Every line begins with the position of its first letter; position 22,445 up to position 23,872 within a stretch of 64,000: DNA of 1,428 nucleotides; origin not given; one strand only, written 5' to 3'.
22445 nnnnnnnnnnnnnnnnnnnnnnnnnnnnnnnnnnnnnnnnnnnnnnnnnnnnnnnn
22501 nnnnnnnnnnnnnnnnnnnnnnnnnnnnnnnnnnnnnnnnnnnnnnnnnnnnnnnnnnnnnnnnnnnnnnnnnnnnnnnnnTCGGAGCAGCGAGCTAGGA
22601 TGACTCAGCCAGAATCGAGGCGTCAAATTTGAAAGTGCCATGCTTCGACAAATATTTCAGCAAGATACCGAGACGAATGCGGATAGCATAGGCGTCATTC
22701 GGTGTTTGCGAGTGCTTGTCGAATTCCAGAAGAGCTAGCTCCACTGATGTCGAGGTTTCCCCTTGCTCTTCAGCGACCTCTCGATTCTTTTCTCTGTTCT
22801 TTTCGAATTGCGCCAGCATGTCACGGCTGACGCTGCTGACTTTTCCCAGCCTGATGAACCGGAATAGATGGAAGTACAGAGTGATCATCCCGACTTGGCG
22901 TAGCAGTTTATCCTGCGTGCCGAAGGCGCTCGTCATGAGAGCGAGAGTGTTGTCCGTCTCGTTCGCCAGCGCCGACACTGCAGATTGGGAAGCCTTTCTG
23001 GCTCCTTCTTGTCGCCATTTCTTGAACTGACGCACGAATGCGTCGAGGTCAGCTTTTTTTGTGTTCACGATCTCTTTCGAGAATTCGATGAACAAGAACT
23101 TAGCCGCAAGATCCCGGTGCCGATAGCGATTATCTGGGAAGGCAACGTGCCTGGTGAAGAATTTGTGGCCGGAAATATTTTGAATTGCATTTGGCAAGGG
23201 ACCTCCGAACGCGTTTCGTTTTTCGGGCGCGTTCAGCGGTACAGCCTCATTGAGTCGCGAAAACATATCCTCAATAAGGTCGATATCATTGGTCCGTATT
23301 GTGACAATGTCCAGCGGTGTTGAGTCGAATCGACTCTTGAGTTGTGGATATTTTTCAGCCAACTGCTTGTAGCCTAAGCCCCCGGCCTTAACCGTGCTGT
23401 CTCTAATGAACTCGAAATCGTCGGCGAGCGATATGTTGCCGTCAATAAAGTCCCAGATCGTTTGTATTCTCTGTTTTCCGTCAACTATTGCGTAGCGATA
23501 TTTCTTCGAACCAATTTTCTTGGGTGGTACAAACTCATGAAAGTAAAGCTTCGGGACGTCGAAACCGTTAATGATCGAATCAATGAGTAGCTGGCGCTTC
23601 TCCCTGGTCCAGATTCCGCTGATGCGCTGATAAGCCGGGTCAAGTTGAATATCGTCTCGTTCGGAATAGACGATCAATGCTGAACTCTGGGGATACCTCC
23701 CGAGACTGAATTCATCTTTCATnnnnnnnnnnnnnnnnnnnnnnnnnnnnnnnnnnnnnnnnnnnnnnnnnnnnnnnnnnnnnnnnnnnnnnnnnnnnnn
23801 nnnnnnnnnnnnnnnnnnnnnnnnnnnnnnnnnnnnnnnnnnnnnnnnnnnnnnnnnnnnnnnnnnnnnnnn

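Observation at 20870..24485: Convergent dcm-vsr and FRG-DUF262 operons: a candidate non-canonical modification/restriction-type defence module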

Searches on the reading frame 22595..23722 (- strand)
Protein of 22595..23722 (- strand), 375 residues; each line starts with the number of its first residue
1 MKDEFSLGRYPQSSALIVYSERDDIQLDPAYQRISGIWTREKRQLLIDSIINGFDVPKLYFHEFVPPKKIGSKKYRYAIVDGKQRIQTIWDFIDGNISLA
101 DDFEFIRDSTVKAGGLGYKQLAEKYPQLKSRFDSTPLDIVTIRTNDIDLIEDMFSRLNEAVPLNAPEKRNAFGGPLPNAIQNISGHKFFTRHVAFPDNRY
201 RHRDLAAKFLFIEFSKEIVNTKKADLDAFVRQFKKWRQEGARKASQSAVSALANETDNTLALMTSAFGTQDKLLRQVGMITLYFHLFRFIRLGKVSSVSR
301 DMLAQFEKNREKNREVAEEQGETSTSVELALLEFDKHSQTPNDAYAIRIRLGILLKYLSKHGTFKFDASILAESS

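Call 3: search_protein_families(library=pfam, proteins=[window:22595-23722:-], max_evalue=0.01)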
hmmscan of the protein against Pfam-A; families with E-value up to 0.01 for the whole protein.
window:22595-23722:- (375 aa): 1 family
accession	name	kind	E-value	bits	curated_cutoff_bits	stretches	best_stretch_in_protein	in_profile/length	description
PF03235.19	GmrSD_N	-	2.2e-15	57.7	33.2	1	27-172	13-197/199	GmrSD restriction endonuclease, N-terminal domain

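Call 4: search_protein_families(library=padloc, proteins=[window:22595-23722:-], max_evalue=0.01)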
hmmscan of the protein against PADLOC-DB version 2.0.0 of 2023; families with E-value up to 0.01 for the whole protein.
window:22595-23722:- (375 aa): 4 families
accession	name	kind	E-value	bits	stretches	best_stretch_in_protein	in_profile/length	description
PDLC03877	NsnA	-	1.3e-28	98.4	1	15-269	55-294/385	-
PDLC04027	PD-T4-2_A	-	2.6e-13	47.7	1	20-270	47-289/363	-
PDLC03418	REase_II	-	3.1e-05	21.3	1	17-100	26-98/372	Type II restriction enzyme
PDLC02691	Orf5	-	0.0011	15.6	1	29-89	24-83/579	Orf5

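Call 5: search_protein_families(library=ncbifam, proteins=[window:22595-23722:-], max_evalue=0.01)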
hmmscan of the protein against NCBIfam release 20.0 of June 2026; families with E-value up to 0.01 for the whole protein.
window:22595-23722:- (375 aa): 0 families

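Call 26: find_homologous_proteins(query=window:22595-23722:-, max_evalue=0.00001)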
Query window:22595-23722:- (375 aa): 3798 proteins with E <= 0.00001 among 6985 candidates; the best 120 are listed.
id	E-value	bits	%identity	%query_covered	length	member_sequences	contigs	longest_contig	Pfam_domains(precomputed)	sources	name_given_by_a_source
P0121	3.3e-246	834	100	100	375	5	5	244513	PF03235.20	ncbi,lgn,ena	ncbi:MAG: DUF262 domain-containing protein [Candidatus Sulfotelmatobacter sp.]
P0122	3.5e-227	772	91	100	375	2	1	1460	PF03235.20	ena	-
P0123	3.3e-216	735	87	100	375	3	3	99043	PF03235.20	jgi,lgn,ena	-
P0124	3.8e-215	732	86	100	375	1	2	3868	PF03235.20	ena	-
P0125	4.8e-206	702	82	100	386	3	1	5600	PF03235.20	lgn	-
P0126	1.5e-203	694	81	99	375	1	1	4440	PF03235.20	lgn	-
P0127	1.1e-202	691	81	100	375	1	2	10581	PF03235.20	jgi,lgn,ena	-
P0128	2.0e-202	690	81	99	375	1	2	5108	PF03235.20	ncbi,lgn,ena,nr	ncbi:MAG TPA: DUF262 domain-containing protein [Opitutaceae bacterium]|nr:DUF262 domain-containing p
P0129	3.0e-202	690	81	100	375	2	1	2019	PF03235.20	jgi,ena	-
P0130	3.3e-202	689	81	99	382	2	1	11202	PF03235.20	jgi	-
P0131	1.0e-201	688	80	100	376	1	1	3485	PF03235.20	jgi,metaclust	metaclust:\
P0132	2.6e-201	686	79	100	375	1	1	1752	PF03235.20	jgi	jgi:uncharacterized protein DUF262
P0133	3.4e-201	686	81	99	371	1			PF03235.20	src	-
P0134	2.5e-200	683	80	100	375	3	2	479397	PF03235.20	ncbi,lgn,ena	-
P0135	1.2e-199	681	79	100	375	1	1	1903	PF03235.20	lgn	-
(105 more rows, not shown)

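Call 44: search_solved_structures(query=A2, max_evalue=1)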
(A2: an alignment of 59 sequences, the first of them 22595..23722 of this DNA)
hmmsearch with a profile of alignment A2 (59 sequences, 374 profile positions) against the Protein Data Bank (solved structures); distinct sequences matched with E-value up to 1: 1.
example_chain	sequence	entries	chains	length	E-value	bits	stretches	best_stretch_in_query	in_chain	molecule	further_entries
8gad_A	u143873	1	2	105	0.82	11.9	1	243-323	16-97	PD-L1 binder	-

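Call 46: predict_structure(alignment_id=A2)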
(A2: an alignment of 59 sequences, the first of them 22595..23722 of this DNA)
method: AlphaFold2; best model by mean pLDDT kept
length: 375 residues; sequences in the alignment: 59
mean_pLDDT: 83.9   pTM: 0.72
mean pLDDT of the five models: 83.9, 82.5, 81.0, 79.1, 71.4
residues with pLDDT >= 90: 175; 70-90: 139; 50-70: 42; < 50: 19
segments of 3 or more residues with pLDDT < 50: 1-3, 159-173
pLDDT, mean of each block of 10 residues (from residue 1): 57 82 83 67 90 84 88 89 89 94 91 95 95 88 71 55 33 63 89 67 86 94 83 86 89 96 93 86 97 96 95 89 88 85 91 96 91 76
secondary structure, 60 per line:
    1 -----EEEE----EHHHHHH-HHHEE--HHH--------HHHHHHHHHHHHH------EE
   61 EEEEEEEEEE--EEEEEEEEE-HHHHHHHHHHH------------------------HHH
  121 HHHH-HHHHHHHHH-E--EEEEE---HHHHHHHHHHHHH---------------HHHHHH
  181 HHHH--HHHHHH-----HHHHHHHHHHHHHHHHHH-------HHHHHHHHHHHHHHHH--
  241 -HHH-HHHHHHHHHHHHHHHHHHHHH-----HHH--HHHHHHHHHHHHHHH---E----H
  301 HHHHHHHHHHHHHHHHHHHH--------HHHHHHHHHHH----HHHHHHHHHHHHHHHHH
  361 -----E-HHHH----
elements in order: E6-9 H15-20 H40-52 E59-70 E73-81 H83-93 H118-124 H126-134 E139-143 H147-159 H175-184 H187-192 H198-215 H223-238 H246-266 H277-291 H300-320 H329-339 H344-360 H368-371

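Call 54: fold_search(model_id=the predicted structure, library=pdb)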
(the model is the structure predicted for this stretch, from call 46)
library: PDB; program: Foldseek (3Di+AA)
matches with E <= 10: 65; with E <= 0.001: 0
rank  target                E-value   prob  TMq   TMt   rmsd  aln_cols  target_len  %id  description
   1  7p9k_A                7.0e-03  0.80  0.24  0.17  14.8       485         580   12  BrxU, GmrSD-family Type IV restriction enzyme (released 2021-12-08)
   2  7p9m_B                1.8e-02  0.66  0.22  0.17  14.9       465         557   11  BrxU, GmrSD-family Type IV restriction enzyme (released 2021-12-08)
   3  7bm8_A                1.4e-01  0.63  0.20  0.37  16.2       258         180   12  Crystal structure of the C-terminally truncated chromosome-partitioning protein ParB from Caulobacter crescentus compl (released 2021-04-28)
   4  7bnr_B                2.1e-01  0.20  0.13  0.24  20.6       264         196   13  Crystal structure of a ParB Q52A mutant from Myxococcus xanthus bound to CTPyS (released 2021-09-08)
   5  6sdk_A                2.3e-01  0.38  0.17  0.30  14.9       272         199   12  Crystal structure of bacterial ParB dimer bound to CDP (released 2019-10-23)
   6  8qa8_B                2.5e-01  0.30  0.17  0.29  15.8       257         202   14  Crystal structure of the C-terminally truncated transcriptional repressor protein KorB from the RK2 plasmid complexed  (released 2024-02-21)
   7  7bnr_A                3.0e-01  0.15  0.13  0.23  19.2       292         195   10  Crystal structure of a ParB Q52A mutant from Myxococcus xanthus bound to CTPyS (released 2021-09-08)
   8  8qa8_F                3.2e-01  0.18  0.15  0.26  19.9       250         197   14  Crystal structure of the C-terminally truncated transcriptional repressor protein KorB from the RK2 plasmid complexed  (released 2024-02-21)
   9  6sdk_B                3.2e-01  0.16  0.14  0.24  19.4       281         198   12  Crystal structure of bacterial ParB dimer bound to CDP (released 2019-10-23)
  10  8qa8_C                3.5e-01  0.28  0.18  0.30  15.5       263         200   12  Crystal structure of the C-terminally truncated transcriptional repressor protein KorB from the RK2 plasmid complexed  (released 2024-02-21)
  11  5cwg                  4.9e-01  0.18  0.14  0.22  14.8       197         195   16  Crystal structure of de novo designed helical repeat protein DHR10 (released 2015-12-16)
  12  8qa9_A                5.4e-01  0.28  0.20  0.33  12.7       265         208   11  Crystal structure of the RK2 plasmid encoded co-complex of the C-terminally truncated transcriptional repressor protei (released 2024-02-21)
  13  8qa9_B                6.0e-01  0.25  0.20  0.33  12.9       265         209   12  Crystal structure of the RK2 plasmid encoded co-complex of the C-terminally truncated transcriptional repressor protei (released 2024-02-21)
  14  7o0n_A                7.0e-01  0.13  0.14  0.25  20.8       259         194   12  Crystal structure of a ParB E93A mutant from Myxococcus xanthus bound to CDP and monothiophosphate (released 2021-09-15)
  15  8qa8_A                9.4e-01  0.14  0.17  0.29  15.7       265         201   13  Crystal structure of the C-terminally truncated transcriptional repressor protein KorB from the RK2 plasmid complexed  (released 2024-02-21)
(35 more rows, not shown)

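Call 66: find_related_loci(query=A2, collection=metagenome_contigs, flank=7000)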
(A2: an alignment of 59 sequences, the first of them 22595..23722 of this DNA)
Query A2 (375 aa) in metagenome_contigs; peptide patterns used: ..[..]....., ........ (x = any residue, [..] = any of these).
600 stretches matched a pattern (row limit reached: there are more); 372 encode a relative of the query (tblastn E <= 1e-3); the best 80 are kept; 80 distinct loci.
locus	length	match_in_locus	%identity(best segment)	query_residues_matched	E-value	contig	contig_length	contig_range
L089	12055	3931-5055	87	1-375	0e+0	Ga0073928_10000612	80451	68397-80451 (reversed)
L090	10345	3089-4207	81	1-373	0e+0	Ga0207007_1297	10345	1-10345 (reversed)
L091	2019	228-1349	81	1-374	0e+0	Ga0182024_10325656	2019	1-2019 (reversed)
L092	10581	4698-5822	81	1-375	0e+0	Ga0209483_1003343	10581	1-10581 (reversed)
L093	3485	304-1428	80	1-374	0e+0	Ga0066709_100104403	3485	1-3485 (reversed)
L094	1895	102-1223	79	1-374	0e+0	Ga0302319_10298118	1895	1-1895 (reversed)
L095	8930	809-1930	79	1-374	0e+0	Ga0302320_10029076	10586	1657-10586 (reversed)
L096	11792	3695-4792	72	4-373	0e+0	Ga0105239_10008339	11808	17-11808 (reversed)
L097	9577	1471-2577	69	3-371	4e-180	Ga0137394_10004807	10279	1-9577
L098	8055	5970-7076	69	3-371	2e-180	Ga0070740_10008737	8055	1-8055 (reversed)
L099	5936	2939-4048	69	3-372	0e+0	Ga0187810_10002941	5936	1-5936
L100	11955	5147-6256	69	3-372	1e-179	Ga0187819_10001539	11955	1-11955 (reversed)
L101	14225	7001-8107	69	3-371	3e-179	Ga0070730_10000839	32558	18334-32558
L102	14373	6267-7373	69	3-371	3e-179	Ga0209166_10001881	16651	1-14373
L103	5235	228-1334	67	3-371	0e+0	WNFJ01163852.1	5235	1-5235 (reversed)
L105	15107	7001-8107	68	3-371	1e-170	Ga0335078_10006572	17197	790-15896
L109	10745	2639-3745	65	3-371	1e-168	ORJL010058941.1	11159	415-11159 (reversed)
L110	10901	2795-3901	65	3-371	1e-168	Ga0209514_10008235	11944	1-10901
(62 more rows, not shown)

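Call 74: search_protein_families(library=phrogs, proteins=[window:22595-23722:-], max_evalue=0.01)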
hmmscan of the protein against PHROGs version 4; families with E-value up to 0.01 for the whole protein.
window:22595-23722:- (375 aa): 3 families
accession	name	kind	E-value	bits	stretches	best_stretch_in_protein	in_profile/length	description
phrog_2598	-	unknown function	6.3e-29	102.2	1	20-273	41-277/352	-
phrog_1583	-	unknown function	3.4e-19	69.9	1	19-172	29-171/417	-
phrog_26759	-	unknown function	0.00099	18.5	1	23-133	21-126/593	-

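Call 76: search_dna_similar(query=window:22595-23722:-, collection=plasmids, mode=protein, max_rows=20)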
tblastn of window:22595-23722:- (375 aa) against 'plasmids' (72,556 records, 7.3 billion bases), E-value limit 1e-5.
Records with a match: 66; places in all: 69; records where one place covers at least 80% of the query: 21.
Best place of each record, by identity: <60% 66.
By first word of the organism name: Ralstonia 20; Bacillus 15; Rhizobium 7; Campylobacter 3; Hymenobacter 2; Sinorhizobium 2; Paenibacillus 2; Photobacterium 2; Aneurinibacillus 1; Clostridium 1; and 11 more.
By predicted mobility (MOB-suite, as given by PLSDB): non-mobilizable 28; mobilizable 26; conjugative 12.
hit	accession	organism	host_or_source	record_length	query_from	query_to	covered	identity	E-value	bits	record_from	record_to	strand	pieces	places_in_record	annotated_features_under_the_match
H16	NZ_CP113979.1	Ralstonia pseudosolanacearum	Cucurbita maxima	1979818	20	354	89%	36.1%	1e-54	201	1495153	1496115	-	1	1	none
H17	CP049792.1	Ralstonia solanacearum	whole organism,isolated from the ...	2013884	20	354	89%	36.1%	1e-54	201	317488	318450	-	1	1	DUF262 domain-containing protein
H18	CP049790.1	Ralstonia solanacearum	whole organism,isolated from the ...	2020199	20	354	89%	36.1%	1e-54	201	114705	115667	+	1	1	DUF262 domain-containing protein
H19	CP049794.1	Ralstonia solanacearum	whole organism,isolated from the ...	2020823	20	354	89%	36.1%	1e-54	201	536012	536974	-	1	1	DUF262 domain-containing protein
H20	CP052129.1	Ralstonia solanacearum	tomato,cell culture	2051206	20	354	89%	36.1%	1e-54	201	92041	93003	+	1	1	DUF262 domain-containing protein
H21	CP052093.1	Ralstonia solanacearum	tomato,cell culture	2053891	20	354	89%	36.1%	1e-54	201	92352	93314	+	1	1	none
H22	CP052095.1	Ralstonia solanacearum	tomato,cell culture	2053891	20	354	89%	36.1%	1e-54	201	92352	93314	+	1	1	none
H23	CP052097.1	Ralstonia solanacearum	tomato,cell culture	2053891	20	354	89%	36.1%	1e-54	201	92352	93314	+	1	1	none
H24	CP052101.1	Ralstonia solanacearum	tomato,cell culture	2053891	20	354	89%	36.1%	1e-54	201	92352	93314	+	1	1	none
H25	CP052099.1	Ralstonia solanacearum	tomato,cell culture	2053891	20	354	89%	36.1%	1e-54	201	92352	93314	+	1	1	DUF262 domain-containing protein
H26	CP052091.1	Ralstonia solanacearum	tomato,cell culture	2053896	20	354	89%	36.1%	1e-54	201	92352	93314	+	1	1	DUF262 domain-containing protein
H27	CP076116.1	Ralstonia solanacearum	cell culture,wilting pepper (C. annuum) ...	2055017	20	354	89%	36.1%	1e-54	201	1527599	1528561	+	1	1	DUF262 domain-containing protein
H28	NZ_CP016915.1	Ralstonia pseudosolanacearum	Tobacco,tissu sample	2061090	20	354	89%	36.1%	1e-54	201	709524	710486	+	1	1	none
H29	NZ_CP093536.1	Ralstonia pseudosolanacearum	cell culture,pepper stem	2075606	20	354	89%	36.1%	1e-54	201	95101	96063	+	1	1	none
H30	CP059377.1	Ralstonia solanacearum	cell clture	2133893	20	354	89%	36.1%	1e-54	201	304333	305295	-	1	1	DUF262 domain-containing protein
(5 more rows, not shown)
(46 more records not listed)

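Call 77: get_annotated_region(hit=H17, flank=7000)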
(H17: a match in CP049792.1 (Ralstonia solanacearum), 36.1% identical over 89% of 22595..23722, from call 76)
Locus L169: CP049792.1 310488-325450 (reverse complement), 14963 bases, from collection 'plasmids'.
description: Ralstonia solanacearum strain 203 plasmid unnamed, complete sequence
organism: Ralstonia solanacearum (NCBI taxid 305)
taxonomy: Bacteria; Pseudomonadota; Betaproteobacteria; Burkholderiales; Burkholderiaceae; Ralstonia; Ralstonia solanacearum
host: -; source: whole organism,isolated from the tobacco substrate; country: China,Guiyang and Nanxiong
typing (MOB-suite, as given by PLSDB): mobilizable; relaxase MOBP
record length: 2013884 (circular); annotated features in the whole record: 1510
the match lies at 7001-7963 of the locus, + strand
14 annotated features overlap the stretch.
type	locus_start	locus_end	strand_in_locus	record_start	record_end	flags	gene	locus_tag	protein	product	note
CDS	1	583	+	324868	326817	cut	prpR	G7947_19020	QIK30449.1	propionate catabolism operon regulatory protein PrpR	-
CDS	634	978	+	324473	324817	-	-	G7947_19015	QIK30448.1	toxin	-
CDS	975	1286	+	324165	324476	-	-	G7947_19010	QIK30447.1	transcriptional regulator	-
CDS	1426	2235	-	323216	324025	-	-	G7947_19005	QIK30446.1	DUF2242 domain-containing protein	-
CDS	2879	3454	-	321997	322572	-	-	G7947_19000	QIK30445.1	hypothetical protein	-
CDS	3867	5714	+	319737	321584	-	-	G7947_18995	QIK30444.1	AAA family ATPase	-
CDS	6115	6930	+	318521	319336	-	-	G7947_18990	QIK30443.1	FRG domain-containing protein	-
CDS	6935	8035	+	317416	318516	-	-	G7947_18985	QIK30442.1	DUF262 domain-containing protein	-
CDS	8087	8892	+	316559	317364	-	-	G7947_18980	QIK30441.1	IS5 family transposase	-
CDS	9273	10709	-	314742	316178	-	-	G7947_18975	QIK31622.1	GGDEF domain-containing protein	-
CDS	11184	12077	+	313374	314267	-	-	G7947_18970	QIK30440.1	DMT family transporter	-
CDS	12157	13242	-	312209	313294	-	-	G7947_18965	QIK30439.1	FUSC family protein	-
CDS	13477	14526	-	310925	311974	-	-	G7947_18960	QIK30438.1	lyase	-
CDS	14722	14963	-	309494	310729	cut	-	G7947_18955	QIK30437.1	NADH:flavin oxidoreductase/NADH oxidase family protein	-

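Call 92: search_protein_families(library=pfam, proteins=[L169:3867-5714:+], max_evalue=0.001)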
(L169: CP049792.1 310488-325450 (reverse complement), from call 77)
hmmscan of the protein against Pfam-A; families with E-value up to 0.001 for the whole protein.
L169:3867-5714:+ (615 aa): 9 families
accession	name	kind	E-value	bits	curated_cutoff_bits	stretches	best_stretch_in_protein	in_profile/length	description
PF13361.12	UvrD_C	-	2.9e-21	76.7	25.6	2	536-593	283-347/350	UvrD-like helicase C-terminal domain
PF00580.27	UvrD-helicase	-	3.6e-10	40.4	23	1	242-325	4-92/271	UvrD/REP helicase N-terminal domain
PF13538.12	UvrD_C_2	-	5.8e-09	36.1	27.4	1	542-591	4-51/52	UvrD-like helicase C-terminal domain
PF13245.12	AAA_19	-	6.7e-09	36.5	25.1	1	243-402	2-132/134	AAA domain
PF08378.17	NERD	-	1.3e-08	35.8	22.1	1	17-110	4-95/111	Nuclease-related domain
PF13604.12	AAA_30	-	2.6e-07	31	27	1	242-398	5-127/191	AAA domain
PF01443.25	Viral_helicase1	-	1e-05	25.9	21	0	256-273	2-19/228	Viral superfamily 1 RNA helicase core domain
PF13401.12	AAA_22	-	0.00057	20.7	27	0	252-385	5-110/130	AAA domain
PF04851.21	ResIII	-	0.00063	20.1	22.5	0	251-373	22-139/164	Type III restriction enzyme, res subunit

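Call 102: search_protein_families(library=pfam, proteins=[L102:10180-12825:-, L102:8494-10176:-, L102:7970-8497:-, L102:12509-13681:-], max_evalue=0.001)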
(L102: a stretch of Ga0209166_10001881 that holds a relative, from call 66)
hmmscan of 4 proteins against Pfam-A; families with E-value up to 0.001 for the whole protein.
L102:10180-12825:- (881 aa): 2 families
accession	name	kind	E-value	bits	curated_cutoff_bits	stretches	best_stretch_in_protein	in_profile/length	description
PF13589.12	HATPase_c_3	-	3.3e-11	43.8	25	1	129-264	4-135/137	Histidine kinase-, DNA gyrase B-, and HSP90-like ATPase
PF02518.31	HATPase_c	-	1.4e-05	25.9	26.4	1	130-215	8-82/111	Histidine kinase-, DNA gyrase B-, and HSP90-like ATPase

L102:8494-10176:- (560 aa): 5 families
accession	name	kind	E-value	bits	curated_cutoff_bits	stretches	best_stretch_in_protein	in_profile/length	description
PF04851.21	ResIII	-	7.3e-23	81.7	22.5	1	140-289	3-162/164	Type III restriction enzyme, res subunit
PF00271.37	Helicase_C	-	4.7e-17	62.7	23.5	1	367-469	7-109/110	Helicase conserved C-terminal domain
PF04471.18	Mrr_cat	-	1e-09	39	21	1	17-107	6-97/115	Restriction endonuclease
PF00270.35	DEAD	-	8.3e-08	32.6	26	1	161-289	16-160/167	DEAD/DEAH box helicase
PF01870.24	Hjc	-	0.00058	20.2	21.1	0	20-67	2-51/93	Archaeal holliday junction resolvase (hjc)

L102:7970-8497:- (175 aa): 0 families

L102:12509-13681:- (390 aa): 2 families
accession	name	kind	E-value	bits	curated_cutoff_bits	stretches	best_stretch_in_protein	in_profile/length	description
PF00145.23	DNA_methylase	-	7.3e-53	180.5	22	2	8-138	3-127/324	C-5 cytosine-specific DNA methylase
PF03602.21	Cons_hypoth95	-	0.00091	19.4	24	0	9-51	46-88/182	Conserved hypothetical protein 95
